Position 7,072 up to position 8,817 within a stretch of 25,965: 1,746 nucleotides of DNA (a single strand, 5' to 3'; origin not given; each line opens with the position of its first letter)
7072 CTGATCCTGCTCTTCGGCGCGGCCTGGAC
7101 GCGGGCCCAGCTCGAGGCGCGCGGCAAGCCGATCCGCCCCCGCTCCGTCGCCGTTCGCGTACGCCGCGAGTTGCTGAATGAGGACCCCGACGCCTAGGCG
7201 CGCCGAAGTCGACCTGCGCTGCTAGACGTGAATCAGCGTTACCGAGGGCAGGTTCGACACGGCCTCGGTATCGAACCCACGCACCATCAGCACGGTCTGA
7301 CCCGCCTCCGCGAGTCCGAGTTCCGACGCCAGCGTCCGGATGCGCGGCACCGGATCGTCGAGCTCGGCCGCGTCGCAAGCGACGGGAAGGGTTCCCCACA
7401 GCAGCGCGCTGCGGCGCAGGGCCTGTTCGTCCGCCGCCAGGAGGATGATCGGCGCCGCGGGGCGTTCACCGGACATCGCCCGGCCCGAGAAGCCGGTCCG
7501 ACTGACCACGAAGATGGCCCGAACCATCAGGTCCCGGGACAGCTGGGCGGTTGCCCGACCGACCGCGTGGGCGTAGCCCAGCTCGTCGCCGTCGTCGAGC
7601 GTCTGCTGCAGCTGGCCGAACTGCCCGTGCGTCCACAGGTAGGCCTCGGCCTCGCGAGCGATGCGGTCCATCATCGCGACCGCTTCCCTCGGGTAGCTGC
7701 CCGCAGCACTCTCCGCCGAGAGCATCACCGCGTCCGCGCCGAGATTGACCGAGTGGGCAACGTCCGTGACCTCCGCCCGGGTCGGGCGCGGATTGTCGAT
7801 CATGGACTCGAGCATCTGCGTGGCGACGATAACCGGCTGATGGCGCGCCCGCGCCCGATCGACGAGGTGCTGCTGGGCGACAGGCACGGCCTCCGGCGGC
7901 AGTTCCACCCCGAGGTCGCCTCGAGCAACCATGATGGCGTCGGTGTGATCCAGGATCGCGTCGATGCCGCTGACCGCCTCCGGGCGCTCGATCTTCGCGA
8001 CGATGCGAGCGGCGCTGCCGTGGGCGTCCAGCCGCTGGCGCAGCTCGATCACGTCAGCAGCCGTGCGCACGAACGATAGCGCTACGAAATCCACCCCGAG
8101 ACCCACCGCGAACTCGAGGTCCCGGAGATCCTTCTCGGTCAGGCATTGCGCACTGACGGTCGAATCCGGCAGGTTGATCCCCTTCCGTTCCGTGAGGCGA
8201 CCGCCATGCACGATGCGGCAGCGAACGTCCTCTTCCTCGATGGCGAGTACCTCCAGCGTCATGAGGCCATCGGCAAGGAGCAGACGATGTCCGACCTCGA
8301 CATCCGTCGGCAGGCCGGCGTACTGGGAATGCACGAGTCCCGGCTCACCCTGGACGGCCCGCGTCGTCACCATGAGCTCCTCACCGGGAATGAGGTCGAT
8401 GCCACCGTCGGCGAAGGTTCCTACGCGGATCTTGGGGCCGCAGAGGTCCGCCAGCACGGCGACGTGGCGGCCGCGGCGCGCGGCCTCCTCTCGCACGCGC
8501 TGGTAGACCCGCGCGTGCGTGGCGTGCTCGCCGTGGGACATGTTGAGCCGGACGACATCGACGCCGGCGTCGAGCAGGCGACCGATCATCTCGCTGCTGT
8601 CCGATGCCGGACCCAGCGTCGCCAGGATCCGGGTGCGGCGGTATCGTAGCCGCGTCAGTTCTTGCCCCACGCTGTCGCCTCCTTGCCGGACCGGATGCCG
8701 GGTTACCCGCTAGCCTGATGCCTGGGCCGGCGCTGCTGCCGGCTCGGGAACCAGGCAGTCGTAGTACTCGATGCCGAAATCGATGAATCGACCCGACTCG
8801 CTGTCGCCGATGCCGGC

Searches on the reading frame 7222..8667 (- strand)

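Call 19: search_protein_families(library=pfam, proteins=[window:7222-8667:-], max_evalue=0.001)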
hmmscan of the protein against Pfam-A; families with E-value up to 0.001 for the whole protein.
window:7222-8667:- (481 aa): 3 families
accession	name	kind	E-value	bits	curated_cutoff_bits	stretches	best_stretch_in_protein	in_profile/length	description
PF00224.27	PK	-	7.6e-112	374.1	30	1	10-330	2-328/328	Pyruvate kinase, barrel domain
PF02887.21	PK_C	-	1.6e-17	64.1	28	1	367-468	1-103/114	Pyruvate kinase, alpha/beta domain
PF00478.31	IMPDH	-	0.0004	19.9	25.6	0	10-63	91-144/345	IMP dehydrogenase / GMP reductase domain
